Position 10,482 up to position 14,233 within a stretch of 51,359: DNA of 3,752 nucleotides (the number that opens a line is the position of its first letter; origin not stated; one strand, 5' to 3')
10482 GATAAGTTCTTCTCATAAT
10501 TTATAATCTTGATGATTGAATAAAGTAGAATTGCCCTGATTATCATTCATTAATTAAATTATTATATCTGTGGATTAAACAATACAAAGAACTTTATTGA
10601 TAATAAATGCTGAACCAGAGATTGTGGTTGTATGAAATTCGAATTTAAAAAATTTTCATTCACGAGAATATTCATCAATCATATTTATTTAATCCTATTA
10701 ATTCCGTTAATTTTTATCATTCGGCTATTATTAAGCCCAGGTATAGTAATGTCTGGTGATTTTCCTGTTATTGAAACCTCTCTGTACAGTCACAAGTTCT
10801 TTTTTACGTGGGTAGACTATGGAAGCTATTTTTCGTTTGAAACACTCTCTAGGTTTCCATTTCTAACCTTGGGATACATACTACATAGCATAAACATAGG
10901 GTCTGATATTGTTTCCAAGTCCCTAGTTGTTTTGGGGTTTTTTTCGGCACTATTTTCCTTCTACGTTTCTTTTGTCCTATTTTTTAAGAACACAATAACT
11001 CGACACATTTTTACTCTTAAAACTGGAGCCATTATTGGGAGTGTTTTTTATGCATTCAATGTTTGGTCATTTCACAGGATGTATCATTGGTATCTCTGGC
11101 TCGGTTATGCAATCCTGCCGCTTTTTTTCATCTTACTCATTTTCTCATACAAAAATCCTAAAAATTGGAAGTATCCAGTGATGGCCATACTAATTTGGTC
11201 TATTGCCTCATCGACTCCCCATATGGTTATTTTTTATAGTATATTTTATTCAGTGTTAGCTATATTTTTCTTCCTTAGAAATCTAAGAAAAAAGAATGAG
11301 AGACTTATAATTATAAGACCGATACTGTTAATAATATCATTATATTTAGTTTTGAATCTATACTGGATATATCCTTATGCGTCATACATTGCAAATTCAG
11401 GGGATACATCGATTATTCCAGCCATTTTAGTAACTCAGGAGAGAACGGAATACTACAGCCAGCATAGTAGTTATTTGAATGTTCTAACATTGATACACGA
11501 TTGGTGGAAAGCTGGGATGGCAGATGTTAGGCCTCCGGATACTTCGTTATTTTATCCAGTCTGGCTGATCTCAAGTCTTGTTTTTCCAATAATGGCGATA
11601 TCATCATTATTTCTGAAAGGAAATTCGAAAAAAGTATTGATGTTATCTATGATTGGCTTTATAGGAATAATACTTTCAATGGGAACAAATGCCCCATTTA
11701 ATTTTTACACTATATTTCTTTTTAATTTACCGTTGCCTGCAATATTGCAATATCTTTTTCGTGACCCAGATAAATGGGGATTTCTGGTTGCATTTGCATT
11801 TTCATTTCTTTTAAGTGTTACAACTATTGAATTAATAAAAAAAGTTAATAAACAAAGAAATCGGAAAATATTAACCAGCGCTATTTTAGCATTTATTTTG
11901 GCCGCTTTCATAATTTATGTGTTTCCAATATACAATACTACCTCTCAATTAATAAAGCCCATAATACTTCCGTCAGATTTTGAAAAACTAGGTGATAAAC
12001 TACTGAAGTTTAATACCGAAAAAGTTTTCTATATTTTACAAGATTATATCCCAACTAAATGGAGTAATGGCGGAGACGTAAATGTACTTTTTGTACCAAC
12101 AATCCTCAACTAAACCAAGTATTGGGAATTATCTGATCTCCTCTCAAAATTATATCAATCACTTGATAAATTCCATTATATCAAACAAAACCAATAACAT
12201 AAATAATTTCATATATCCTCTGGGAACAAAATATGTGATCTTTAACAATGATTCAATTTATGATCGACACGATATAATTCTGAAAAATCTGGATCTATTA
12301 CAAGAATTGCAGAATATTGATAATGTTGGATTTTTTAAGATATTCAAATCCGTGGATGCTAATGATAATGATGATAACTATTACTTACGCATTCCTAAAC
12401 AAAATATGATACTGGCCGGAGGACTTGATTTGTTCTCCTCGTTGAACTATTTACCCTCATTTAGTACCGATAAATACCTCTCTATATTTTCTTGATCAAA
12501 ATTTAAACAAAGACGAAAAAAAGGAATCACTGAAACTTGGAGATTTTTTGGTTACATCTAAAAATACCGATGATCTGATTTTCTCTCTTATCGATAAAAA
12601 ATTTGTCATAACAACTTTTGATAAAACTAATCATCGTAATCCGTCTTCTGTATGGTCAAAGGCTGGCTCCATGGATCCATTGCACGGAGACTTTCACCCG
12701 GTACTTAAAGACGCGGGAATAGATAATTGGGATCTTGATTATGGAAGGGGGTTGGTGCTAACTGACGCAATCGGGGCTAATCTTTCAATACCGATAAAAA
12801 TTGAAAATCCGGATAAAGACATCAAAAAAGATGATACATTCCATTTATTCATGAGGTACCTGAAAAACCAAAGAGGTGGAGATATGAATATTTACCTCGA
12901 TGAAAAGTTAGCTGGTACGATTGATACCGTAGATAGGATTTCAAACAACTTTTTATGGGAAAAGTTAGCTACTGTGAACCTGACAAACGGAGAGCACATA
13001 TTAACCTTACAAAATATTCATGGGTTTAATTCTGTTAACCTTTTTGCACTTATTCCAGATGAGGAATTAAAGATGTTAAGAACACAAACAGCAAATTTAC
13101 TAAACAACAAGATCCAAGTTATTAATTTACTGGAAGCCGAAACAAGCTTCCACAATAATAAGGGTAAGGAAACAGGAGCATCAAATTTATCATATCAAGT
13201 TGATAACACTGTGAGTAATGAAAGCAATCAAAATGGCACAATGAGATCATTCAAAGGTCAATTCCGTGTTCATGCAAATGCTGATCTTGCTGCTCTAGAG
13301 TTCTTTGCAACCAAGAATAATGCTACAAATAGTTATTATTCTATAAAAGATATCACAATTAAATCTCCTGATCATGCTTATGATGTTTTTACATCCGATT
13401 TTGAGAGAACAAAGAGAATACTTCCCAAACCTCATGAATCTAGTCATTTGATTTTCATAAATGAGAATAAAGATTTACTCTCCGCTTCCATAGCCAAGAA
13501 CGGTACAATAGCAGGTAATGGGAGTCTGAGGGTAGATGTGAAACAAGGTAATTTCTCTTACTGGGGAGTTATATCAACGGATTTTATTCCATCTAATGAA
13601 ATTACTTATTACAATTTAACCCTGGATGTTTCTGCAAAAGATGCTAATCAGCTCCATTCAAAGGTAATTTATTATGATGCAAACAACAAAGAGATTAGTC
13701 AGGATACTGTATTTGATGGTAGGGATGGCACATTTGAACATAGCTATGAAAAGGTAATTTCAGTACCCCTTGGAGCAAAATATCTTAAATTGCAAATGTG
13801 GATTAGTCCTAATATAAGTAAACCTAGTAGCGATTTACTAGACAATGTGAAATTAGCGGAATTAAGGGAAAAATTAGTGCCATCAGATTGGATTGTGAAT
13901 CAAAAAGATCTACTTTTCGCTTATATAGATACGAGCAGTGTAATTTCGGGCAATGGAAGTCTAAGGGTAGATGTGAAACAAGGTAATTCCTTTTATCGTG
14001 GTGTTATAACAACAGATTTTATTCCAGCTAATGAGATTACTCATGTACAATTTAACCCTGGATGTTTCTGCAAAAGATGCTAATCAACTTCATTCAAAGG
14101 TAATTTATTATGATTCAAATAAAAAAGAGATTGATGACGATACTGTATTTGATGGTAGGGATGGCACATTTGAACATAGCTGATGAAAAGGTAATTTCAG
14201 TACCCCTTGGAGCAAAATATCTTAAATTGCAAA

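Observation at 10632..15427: Giant YfhO/GT-C-like membrane proteins with built-in CBM modules (paralog pair with 35735..40095)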

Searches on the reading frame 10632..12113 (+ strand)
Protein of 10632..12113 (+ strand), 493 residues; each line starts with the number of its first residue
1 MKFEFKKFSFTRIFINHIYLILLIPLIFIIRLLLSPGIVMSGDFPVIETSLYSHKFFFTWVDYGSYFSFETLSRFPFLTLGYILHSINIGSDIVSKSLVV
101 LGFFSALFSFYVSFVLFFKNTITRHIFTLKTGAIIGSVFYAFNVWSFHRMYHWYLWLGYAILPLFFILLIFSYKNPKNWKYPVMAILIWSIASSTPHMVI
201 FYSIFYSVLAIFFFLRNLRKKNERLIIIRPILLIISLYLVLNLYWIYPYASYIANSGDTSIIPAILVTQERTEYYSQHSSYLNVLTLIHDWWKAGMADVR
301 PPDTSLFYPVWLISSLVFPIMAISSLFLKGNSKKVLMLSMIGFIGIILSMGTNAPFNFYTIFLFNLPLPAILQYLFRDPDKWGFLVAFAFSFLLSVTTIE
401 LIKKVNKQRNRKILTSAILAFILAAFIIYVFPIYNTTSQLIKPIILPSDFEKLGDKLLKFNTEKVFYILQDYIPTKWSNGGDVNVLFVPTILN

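Call 6: search_protein_families(library=pfam, proteins=[window:10632-12113:+], max_evalue=1)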
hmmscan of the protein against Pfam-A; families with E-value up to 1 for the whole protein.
window:10632-12113:+ (493 aa): 1 family
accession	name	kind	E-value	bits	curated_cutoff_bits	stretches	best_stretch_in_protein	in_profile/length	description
PF13786.12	DUF4179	-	0.14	13.1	30.1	0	407-446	3-45/94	Domain of unknown function (DUF4179)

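Call 7: search_protein_families(library=ncbifam, proteins=[window:10632-12113:+], max_evalue=1)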
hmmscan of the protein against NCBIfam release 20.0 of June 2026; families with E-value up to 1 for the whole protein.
window:10632-12113:+ (493 aa): 1 family
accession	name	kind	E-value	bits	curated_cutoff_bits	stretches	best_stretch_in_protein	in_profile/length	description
NF053599.1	transp_MmpA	equivalog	4.4e-05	22.3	210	1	149-480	112-411/543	MmpA family trehalose lipid delivery protein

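Call 18: search_solved_structures(query=A1, max_evalue=10, show_alignments=3)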
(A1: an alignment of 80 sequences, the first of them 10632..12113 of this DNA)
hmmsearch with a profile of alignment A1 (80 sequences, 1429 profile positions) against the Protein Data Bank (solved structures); distinct sequences matched with E-value up to 10: 2.
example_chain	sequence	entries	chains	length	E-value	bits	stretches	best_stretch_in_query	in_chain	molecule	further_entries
3zm8_A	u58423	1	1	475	0.14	12.9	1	711-810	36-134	GH26 ENDO-BETA-1,4-MANNANASE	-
7bc6_A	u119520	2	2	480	2.8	8.5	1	189-225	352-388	Proton-coupled folate transporter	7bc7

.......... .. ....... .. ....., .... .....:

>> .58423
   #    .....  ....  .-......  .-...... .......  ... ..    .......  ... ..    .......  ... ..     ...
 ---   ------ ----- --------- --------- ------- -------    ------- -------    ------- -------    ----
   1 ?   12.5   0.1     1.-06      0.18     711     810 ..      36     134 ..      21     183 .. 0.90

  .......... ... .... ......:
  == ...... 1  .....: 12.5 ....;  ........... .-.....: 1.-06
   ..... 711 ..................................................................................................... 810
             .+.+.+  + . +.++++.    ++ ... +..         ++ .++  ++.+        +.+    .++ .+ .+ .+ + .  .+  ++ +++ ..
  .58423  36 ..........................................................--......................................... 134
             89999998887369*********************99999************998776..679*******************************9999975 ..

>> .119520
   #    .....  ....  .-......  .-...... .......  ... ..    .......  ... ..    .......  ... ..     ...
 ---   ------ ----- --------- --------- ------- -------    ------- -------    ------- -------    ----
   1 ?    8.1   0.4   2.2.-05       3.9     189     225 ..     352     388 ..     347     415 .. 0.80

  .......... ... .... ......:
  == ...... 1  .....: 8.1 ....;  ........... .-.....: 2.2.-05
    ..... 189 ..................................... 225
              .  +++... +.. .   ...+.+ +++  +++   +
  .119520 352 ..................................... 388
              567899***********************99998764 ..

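Call 25: predict_structure(alignment_id=A1)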
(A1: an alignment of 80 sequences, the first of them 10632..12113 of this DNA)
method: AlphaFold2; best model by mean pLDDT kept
length: 493 residues; sequences in the alignment: 80
mean_pLDDT: 87.0   pTM: 0.91
mean pLDDT of the five models: 87.0, 85.9, 85.1, 84.2, 83.9
residues with pLDDT >= 90: 311; 70-90: 103; 50-70: 62; < 50: 17
segments of 3 or more residues with pLDDT < 50: 49-52, 488-493
pLDDT, mean of each block of 10 residues (from residue 1): 61 93 97 92 65 51 60 86 90 93 98 97 94 98 94 94 98 97 98 91 97 95 93 97 90 76 74 91 92 67 96 98 95 95 96 89 86 88 97 98 97 98 98 91 86 79 59 59 51 31
secondary structure, 60 per line:
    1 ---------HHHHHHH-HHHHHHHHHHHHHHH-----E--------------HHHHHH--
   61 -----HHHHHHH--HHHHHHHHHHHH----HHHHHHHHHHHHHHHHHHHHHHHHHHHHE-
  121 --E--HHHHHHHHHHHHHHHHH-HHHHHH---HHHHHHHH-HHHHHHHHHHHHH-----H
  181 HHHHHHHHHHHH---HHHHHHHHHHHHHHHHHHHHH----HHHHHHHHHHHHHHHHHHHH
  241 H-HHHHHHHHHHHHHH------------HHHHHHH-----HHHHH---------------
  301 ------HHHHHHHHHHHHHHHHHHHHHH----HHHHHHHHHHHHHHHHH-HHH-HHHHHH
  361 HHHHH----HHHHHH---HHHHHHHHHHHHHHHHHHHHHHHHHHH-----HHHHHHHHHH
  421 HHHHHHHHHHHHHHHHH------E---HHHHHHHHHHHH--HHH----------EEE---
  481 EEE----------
elements in order: H10-16 H18-32 H53-58 H66-72 H75-86 H91-118 H126-142 H144-149 H153-160 H162-174 H180-192 H196-216 H221-241 H243-256 H269-275 H281-285 H307-328 H333-349 H355-365 H370-375 H379-405 H411-437 H448-459 E475-477 E481-483

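Call 27: fold_search(model_id=the predicted structure, library=pdb)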
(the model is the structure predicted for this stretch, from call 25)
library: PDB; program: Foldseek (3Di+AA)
matches with E <= 10: 125; with E <= 0.001: 0
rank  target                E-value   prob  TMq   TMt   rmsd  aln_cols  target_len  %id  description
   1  6s7o_A                9.0e-03  1.00  0.45  0.36  13.6       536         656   12  Cryo-EM structure of human oligosaccharyltransferase complex OST-A (released 2019-12-18)
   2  6ftg_5                9.4e-03  1.00  0.45  0.36  16.2       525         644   12  Subtomogram average of OST-containing ribosome-translocon complexes from canine rough microsomal membranes (released 2018-03-21)
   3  8wll                  3.3e-02  0.72  0.16  0.19  22.2       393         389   11  Cryo-EM structure of human VMAT2 Y422C, in the presence of reserpine, determined in an inward-facing conformation (released 2024-06-12)
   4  6s7t_A                6.4e-02  1.00  0.44  0.33  10.9       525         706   11  Cryo-EM structure of human oligosaccharyltransferase complex OST-B (released 2019-12-18)
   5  8tgn_B                1.1e-01  0.30  0.13  0.16  22.1       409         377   12  VMAT1 dimer with serotonin and reserpine (released 2024-03-20)
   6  5ogl_A                1.1e-01  0.99  0.46  0.35  10.0       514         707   13  Structure of bacterial oligosaccharyltransferase PglB in complex with an acceptor peptide and an lipid-linked oligosac (released 2017-10-25)
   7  9pdq                  1.8e-01  0.23  0.15  0.14  23.9       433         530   13  Human OCTN2 bound to carnitine in the occluded conformation (released 2025-12-03)
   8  6ezn_F                2.1e-01  0.96  0.40  0.32  14.0       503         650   10  Cryo-EM structure of the yeast oligosaccharyltransferase (OST) complex (released 2018-01-17)
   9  6rw3_C                2.1e-01  0.15  0.12  0.13  23.3       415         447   12  The molecular basis for sugar import in malaria parasites. (released 2020-01-29)
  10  6rw3_D                2.2e-01  0.10  0.11  0.12  25.9       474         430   12  The molecular basis for sugar import in malaria parasites. (released 2020-01-29)
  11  8agc_A                2.6e-01  0.96  0.43  0.33  13.2       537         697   10  Structure of yeast oligosaccharylransferase complex with lipid-linked oligosaccharide and non-acceptor peptide bound (released 2022-12-07)
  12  8t6a                  2.6e-01  0.25  0.14  0.17  22.4       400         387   12  Human VMAT2 in complex with reserpine (released 2023-11-01)
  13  8jsx                  2.6e-01  0.16  0.12  0.15  24.2       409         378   13  VMAT2 complex with noradrenaline in lumen-facing state (released 2024-05-08)
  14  8tgk_B                2.6e-01  0.13  0.11  0.13  21.9       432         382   12  VMAT1 dimer with histamine and reserpine (released 2024-03-20)
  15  5ezm                  2.7e-01  0.92  0.40  0.37  11.4       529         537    9  Crystal Structure of ArnT from Cupriavidus metallidurans in the apo state (released 2016-02-17)
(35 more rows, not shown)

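Call 56: search_solved_structures(query=A3, max_evalue=10, show_alignments=3)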
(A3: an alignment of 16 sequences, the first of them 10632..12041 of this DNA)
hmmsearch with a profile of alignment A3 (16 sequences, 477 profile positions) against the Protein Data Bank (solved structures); distinct sequences matched with E-value up to 10: 0.

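Call 59: search_protein_representatives(alignment_id=A3)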
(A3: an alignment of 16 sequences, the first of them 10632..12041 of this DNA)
Query: 16 sequences, 477 profile positions. Proteins with E-value up to 0.001 (for the whole library): 5979; up to 1e-10: 3986; up to 1e-30: 527. The best 150 are listed.
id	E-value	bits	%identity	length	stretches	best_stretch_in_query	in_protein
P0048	6.8e-191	651.9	-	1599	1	8-477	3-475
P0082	8.1e-179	612.1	-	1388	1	17-476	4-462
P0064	1.9e-167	574.6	-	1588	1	5-475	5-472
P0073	4.0e-161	553.8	-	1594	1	12-477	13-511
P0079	5.9e-157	540.0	-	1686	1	28-477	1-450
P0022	2.2e-156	538.1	-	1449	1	14-477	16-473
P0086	2.4e-155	534.7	-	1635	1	15-477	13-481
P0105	5.1e-155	533.6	-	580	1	5-477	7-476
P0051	1.5e-154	532.1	-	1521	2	1-477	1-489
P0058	4.5e-153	527.2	-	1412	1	14-477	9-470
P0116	2.5e-152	524.8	-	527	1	13-477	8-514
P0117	1.6e-150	518.8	-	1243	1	20-477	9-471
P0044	2.2e-150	518.4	-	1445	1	11-477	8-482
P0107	1.6e-149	515.5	-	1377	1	13-477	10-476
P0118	3.9e-149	514.2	-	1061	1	16-477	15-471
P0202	1.4e-50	189.2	-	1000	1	19-476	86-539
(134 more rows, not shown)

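Call 61: search_protein_families(library=pfam, alignment_id=A5, max_evalue=0.001)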
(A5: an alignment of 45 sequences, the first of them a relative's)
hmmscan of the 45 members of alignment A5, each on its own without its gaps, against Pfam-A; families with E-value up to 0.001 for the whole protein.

A. member 1, P0126 (1253 aa): 1 family
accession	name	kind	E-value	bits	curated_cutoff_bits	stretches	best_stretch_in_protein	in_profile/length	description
PF11847.13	GT-C_AftD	-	0.00012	20.6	26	1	67-552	53-516/661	Alpha-(1->3)-arabinofuranosyltransferase, N-terminal GT-C domain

B. families by the number of members that match (of 45 scanned): 7 families
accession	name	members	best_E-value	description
PF11847.13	GT-C_AftD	7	9.9e-15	Alpha-(1->3)-arabinofuranosyltransferase, N-terminal GT-C domain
PF20176.3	DUF6541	3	2.8e-07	Family of unknown function (DUF6541)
PF16990.11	CBM_35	3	5.2e-05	Carbohydrate binding module (family 35)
PF03425.19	CBM_11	1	1.3e-10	Carbohydrate binding domain (family 11)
PF10131.15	PTPS_related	1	5.7e-08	6-pyruvoyl-tetrahydropterin synthase related domain; membrane protein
PF02018.23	CBM_4_9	1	1.2e-05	Carbohydrate binding domain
PF04620.18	FlaA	1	9.3e-05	Flagellar filament outer layer protein Flaa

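Call 62: find_related_loci(query=A1, collection=genome_contigs, flank=8000)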
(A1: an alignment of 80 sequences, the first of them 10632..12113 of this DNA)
Query A1 (493 aa) in genome_contigs; peptide patterns used: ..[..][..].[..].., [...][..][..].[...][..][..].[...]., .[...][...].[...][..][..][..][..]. (x = any residue, [..] = any of these).
100 stretches matched a pattern; 21 encode a relative of the query (tblastn E <= 1e-3); 21 distinct loci.
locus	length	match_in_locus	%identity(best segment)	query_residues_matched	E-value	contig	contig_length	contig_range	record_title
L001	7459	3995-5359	41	32-483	1e-102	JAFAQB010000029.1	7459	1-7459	MAG: Nitrososphaeraceae archaeon isolate CP_BM_ER_53 BM_ER_k147_8345718, whole genome shotgun sequence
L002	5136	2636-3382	36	231-478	3e-41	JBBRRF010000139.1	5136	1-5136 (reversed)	MAG: Candidatus Nitrosocosmicus sp. isolate Ls6-A1 LS6_sbin.84_K_1594522_L_5136_cov_14.1013, whole genome shotgun sequen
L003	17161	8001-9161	30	19-403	4e-30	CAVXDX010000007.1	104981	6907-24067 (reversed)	MAG: uncultured Candidatus Micrarchaeota archaeon isolate MFD04408.bin.1.57 genome assembly, contig: contig_127944, whol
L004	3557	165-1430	24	45-455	4e-24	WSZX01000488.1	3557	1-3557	MAG: Ardenticatenales bacterium isolate GLR113 c_000000561974, whole genome shotgun sequence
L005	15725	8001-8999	27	133-463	2e-16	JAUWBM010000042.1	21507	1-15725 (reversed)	MAG: Thermoplasmatota archaeon isolate CSMAG_1320 CSMAG_1320_k141_1409333_length_21507_cov_14.5908, whole genome shotgun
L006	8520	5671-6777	24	124-480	2e-13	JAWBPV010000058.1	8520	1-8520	MAG: Candidatus Aenigmatarchaeota archaeon isolate JZ-1_201705_bins_109 JZ-1_201705_bins_109_scaffold_59, whole genome s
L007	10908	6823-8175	23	4-484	5e-13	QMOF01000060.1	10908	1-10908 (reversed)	MAG: Chloroflexi bacterium isolate B9_G15 B9_Guay15_scaffold_01462, whole genome shotgun sequence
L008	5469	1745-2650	25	137-457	2e-11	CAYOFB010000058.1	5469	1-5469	MAG TPA_asm: uncultured Candidatus Bathyarchaeia archaeon isolate binchicken_co123_18 genome assembly, contig: NODE_1347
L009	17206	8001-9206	23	54-450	1e-10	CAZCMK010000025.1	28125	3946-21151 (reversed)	MAG TPA_asm: uncultured Dehalococcoidales bacterium isolate binchicken_co100_421 genome assembly, contig: NODE_2477_leng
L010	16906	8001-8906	26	137-457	5e-10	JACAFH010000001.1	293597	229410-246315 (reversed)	MAG: Candidatus Nitrosothermus koennekii isolate QQ.bins.88 NODE_1_length_293597_cov_11.9167, whole genome shotgun seque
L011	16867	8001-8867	26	132-409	5e-9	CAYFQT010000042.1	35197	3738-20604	MAG TPA_asm: uncultured Candidatus Saccharibacteria bacterium isolate ERP108616_co1_127 genome assembly, contig: k119_80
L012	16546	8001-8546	24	244-429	3e-8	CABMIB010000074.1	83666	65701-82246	uncultured archaeon isolate LFW-280_3_1 genome assembly, contig: LFW28031_57, whole genome shotgun sequence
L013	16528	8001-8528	31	222-401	9e-8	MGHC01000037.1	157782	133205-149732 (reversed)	MAG: Candidatus Woesebacteria bacterium RIFCSPLOWO2_01_FULL_39_10 rifcsplowo2_01_scaffold_970, whole genome shotgun sequ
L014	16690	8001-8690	23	82-327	3e-7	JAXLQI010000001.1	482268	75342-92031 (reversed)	MAG: Candidatus Micrarchaeia archaeon isolate STL-MIC1 C1.33.fa-1, whole genome shotgun sequence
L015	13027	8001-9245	25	33-479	2e-11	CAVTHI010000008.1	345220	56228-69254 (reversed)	MAG: uncultured archaeon isolate MFD05942.bin.2.360 genome assembly, contig: contig_59376, whole genome shotgun sequence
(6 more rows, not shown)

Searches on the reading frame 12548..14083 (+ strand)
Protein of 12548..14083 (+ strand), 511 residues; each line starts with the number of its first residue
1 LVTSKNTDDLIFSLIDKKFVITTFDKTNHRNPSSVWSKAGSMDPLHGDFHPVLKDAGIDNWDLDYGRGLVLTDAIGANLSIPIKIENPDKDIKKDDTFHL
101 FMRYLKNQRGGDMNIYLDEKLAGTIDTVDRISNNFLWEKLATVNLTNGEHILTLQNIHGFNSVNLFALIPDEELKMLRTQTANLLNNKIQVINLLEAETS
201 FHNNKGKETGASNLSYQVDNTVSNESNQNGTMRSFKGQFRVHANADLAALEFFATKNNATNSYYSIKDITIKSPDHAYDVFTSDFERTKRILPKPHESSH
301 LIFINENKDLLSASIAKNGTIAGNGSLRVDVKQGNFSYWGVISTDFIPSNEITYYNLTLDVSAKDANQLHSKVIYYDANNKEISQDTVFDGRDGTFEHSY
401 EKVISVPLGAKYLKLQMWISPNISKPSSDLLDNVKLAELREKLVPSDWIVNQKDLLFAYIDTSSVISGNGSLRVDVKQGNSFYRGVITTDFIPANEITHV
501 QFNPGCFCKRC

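Call 6: search_protein_families(library=pfam, proteins=[window:12548-14083:+], max_evalue=1)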
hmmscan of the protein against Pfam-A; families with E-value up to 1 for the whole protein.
window:12548-14083:+ (511 aa): 1 family
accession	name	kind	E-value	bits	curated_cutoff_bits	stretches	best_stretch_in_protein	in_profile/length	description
PF01835.25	MG2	-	0.076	13.8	32.8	0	348-409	13-74/96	MG2 domain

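Call 7: search_protein_families(library=ncbifam, proteins=[window:12548-14083:+], max_evalue=1)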
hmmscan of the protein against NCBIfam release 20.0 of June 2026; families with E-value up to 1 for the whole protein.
window:12548-14083:+ (511 aa): 1 family
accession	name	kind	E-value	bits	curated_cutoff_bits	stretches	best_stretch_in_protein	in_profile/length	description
TIGR03711.1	acc_sec_asp3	equivalog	0.17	11.9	67.25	1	354-387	66-99/135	accessory Sec system protein Asp3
